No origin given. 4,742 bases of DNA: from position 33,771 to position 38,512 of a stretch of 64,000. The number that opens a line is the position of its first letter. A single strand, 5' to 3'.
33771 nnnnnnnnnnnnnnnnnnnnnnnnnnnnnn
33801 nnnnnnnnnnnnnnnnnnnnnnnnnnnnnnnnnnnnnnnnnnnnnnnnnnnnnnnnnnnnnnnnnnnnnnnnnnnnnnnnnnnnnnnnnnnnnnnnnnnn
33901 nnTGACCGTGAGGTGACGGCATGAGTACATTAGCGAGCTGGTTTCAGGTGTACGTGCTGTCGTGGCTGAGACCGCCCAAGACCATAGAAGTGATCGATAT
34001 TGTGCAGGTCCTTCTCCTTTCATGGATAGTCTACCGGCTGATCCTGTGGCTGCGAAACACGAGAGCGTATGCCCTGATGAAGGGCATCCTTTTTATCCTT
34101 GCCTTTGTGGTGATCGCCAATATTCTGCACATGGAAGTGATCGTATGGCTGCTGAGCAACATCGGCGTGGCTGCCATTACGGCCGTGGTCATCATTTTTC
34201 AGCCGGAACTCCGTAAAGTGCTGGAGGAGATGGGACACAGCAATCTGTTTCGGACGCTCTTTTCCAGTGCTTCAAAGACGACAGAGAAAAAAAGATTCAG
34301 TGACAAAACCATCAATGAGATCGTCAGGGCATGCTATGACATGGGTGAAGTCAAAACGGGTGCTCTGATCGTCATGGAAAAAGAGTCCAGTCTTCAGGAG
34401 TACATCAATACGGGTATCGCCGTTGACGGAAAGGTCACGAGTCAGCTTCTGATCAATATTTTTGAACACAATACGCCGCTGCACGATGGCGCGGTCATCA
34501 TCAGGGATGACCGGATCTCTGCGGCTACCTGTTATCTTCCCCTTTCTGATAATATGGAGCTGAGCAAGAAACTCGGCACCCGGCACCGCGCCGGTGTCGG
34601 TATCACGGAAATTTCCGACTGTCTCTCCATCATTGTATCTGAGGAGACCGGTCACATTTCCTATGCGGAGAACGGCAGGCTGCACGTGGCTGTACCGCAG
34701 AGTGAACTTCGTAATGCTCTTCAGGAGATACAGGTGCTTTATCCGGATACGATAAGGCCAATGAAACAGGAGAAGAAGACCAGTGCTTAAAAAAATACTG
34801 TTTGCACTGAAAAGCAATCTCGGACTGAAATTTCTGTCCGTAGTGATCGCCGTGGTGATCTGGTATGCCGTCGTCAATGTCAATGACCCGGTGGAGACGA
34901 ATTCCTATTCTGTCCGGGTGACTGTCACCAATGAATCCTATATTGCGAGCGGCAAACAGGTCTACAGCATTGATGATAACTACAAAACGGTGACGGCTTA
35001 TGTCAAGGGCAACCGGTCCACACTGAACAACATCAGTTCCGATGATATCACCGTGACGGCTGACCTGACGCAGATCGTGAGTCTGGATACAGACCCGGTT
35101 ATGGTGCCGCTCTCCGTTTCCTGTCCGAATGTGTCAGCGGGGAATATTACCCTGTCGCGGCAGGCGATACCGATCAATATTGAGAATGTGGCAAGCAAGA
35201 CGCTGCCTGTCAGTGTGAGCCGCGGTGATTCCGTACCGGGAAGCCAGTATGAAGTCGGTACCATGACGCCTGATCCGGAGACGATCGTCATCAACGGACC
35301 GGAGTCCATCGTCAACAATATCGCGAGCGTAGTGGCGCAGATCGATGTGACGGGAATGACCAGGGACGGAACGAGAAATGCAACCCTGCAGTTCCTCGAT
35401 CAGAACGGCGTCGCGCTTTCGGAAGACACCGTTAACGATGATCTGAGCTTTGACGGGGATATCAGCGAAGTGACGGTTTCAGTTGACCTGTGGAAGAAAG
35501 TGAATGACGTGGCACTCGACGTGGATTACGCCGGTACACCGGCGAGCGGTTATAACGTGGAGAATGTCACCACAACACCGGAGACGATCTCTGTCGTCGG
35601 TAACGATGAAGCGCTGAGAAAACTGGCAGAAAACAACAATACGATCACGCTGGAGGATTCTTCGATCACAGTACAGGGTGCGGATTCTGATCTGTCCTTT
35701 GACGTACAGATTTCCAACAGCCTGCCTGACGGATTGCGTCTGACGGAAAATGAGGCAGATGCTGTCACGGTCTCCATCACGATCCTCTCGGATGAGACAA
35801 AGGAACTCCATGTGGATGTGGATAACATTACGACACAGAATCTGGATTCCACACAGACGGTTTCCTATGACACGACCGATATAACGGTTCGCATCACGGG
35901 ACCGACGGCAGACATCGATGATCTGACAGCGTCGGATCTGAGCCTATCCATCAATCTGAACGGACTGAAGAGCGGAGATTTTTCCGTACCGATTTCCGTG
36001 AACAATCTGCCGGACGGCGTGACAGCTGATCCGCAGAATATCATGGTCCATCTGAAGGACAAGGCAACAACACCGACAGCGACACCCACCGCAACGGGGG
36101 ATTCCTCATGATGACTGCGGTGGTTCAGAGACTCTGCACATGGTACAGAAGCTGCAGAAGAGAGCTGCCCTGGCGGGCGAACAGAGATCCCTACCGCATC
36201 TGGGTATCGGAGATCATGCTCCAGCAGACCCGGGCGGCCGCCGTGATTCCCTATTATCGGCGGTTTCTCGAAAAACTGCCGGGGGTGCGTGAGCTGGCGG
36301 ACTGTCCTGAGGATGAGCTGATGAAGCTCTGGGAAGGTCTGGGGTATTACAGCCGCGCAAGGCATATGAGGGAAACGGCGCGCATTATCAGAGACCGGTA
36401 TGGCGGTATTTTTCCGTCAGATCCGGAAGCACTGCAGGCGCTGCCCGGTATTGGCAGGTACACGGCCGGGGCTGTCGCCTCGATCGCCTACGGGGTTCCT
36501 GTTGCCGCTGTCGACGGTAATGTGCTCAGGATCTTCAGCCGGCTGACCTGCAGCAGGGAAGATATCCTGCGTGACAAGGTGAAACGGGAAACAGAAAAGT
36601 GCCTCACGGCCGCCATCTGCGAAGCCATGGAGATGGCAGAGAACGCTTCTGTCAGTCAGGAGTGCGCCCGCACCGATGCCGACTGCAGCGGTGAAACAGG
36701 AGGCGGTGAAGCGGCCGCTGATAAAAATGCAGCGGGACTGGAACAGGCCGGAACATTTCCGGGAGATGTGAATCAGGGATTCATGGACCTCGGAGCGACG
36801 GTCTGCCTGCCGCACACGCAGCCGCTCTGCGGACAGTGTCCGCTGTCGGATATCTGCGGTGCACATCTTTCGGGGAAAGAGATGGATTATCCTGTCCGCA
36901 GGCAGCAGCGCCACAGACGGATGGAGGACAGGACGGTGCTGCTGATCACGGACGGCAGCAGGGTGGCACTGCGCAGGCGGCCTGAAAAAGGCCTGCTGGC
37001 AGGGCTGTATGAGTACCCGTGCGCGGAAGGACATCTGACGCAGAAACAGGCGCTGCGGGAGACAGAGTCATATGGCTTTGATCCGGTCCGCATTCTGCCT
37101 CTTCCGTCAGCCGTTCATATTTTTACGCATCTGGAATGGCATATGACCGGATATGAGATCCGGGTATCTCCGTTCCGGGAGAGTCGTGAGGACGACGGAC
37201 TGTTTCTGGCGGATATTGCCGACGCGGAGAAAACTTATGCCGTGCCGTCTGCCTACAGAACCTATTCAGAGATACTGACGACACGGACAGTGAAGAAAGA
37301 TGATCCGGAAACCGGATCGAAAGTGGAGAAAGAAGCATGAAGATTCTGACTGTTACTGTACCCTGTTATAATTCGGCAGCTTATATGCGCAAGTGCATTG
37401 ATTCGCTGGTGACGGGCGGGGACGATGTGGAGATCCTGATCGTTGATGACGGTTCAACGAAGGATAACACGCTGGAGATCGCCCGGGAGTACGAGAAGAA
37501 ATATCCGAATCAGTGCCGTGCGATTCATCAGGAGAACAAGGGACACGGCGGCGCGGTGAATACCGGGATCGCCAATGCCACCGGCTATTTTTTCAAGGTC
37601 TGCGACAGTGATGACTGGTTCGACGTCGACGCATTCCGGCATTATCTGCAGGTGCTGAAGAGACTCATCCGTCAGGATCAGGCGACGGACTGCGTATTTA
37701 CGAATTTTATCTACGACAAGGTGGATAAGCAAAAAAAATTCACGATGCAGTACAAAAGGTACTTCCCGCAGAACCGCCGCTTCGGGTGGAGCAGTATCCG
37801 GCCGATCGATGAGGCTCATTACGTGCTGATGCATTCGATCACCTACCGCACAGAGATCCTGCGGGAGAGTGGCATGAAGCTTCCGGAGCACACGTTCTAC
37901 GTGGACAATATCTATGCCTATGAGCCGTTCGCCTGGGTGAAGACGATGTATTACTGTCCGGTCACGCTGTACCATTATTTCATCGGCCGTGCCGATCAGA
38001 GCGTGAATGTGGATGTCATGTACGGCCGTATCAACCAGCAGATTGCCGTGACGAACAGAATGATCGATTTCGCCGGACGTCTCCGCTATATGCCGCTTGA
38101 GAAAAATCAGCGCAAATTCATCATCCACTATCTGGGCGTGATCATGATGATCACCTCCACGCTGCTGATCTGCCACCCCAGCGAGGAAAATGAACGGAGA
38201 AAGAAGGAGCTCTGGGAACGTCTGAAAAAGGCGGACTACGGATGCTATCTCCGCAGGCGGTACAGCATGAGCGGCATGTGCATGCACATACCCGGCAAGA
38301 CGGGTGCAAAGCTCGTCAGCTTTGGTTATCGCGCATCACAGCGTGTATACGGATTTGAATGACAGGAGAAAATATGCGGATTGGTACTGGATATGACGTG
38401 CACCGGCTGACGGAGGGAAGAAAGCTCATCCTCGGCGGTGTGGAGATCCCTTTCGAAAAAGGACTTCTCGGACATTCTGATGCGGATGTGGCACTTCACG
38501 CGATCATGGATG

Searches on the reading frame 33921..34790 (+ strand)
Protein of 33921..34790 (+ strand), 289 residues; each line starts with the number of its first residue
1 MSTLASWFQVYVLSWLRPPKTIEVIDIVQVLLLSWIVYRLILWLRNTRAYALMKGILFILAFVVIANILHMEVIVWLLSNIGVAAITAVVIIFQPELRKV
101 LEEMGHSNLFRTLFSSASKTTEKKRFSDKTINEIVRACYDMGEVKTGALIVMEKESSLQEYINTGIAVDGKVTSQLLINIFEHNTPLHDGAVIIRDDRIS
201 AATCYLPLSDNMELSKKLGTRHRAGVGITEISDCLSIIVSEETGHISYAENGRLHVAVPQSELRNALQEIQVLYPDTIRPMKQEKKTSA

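Call 58: search_protein_families(library=pfam, proteins=[window:33921-34790:+], max_evalue=0.0001)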
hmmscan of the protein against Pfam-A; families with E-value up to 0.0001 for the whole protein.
window:33921-34790:+ (289 aa): 2 families
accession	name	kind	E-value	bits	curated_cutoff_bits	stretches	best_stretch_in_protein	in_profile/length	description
PF02457.21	DAC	-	6.7e-45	152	27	1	136-253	2-118/119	DisA bacterial checkpoint controller nucleotide-binding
PF19293.4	CdaA_N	-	2.5e-08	34.4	23.8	1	22-96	5-80/81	CdaA N-terminal transmembrane domain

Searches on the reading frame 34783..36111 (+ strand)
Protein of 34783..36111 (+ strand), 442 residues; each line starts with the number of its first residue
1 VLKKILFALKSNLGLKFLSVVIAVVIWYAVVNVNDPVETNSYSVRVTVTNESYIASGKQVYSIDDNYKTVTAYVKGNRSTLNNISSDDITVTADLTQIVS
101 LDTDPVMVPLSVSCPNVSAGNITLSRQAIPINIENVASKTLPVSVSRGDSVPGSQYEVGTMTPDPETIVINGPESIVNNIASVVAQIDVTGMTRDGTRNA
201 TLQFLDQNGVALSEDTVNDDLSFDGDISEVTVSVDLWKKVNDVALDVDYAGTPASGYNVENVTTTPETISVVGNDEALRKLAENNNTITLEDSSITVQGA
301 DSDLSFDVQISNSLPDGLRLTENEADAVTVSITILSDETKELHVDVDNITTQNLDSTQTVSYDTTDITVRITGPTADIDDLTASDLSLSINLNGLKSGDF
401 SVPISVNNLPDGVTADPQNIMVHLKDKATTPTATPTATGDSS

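Call 58: search_protein_families(library=pfam, proteins=[window:34783-36111:+], max_evalue=0.0001)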
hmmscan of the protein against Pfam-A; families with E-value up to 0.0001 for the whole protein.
window:34783-36111:+ (442 aa): 1 family
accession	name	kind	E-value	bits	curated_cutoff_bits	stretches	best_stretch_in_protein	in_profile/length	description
PF07949.17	YbbR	-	3.6e-30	104.5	22.3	2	142-217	2-77/81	YbbR-like protein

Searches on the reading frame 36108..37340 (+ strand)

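Call 58: search_protein_families(library=pfam, proteins=[window:36108-37340:+], max_evalue=0.0001)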
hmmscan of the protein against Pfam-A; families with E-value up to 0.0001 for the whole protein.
window:36108-37340:+ (410 aa): 3 families
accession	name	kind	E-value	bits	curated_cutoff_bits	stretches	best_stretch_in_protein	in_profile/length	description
PF14815.12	NUDIX_4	-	6.6e-22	77.9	35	1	276-386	1-110/113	NUDIX domain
PF00730.31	HhH-GPD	-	3.2e-21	76.1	26.2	1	33-164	1-104/108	HhH-GPD superfamily base excision DNA repair protein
PF00633.29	HHH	-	5.1e-08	32.8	24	1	97-126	1-30/30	Helix-hairpin-helix motif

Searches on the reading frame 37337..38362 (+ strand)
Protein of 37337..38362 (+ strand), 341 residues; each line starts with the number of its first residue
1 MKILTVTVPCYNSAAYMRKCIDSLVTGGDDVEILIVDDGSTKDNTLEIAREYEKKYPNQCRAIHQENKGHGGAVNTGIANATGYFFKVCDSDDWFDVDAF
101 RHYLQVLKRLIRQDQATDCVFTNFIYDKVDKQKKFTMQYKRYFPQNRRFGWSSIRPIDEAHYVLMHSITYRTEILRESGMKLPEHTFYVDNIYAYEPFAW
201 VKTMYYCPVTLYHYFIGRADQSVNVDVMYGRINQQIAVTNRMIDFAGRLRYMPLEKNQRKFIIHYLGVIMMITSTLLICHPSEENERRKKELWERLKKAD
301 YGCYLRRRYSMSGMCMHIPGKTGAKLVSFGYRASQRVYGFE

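Call 58: search_protein_families(library=pfam, proteins=[window:37337-38362:+], max_evalue=0.0001)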
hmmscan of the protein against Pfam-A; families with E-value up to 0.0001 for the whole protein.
window:37337-38362:+ (341 aa): 3 families
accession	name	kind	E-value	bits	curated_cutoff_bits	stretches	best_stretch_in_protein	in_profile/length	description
PF00535.33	Glycos_transf_2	-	7.7e-29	101.2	23.3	1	5-138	1-130/168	Glycosyl transferase family 2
PF13641.12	Glyco_tranf_2_3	-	1.1e-10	42.4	27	1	4-108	3-112/230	Glycosyltransferase like family 2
PF10111.15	Glyco_tranf_2_2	-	7.6e-07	29.3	27.3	1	29-140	28-140/276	Glycosyltransferase like family 2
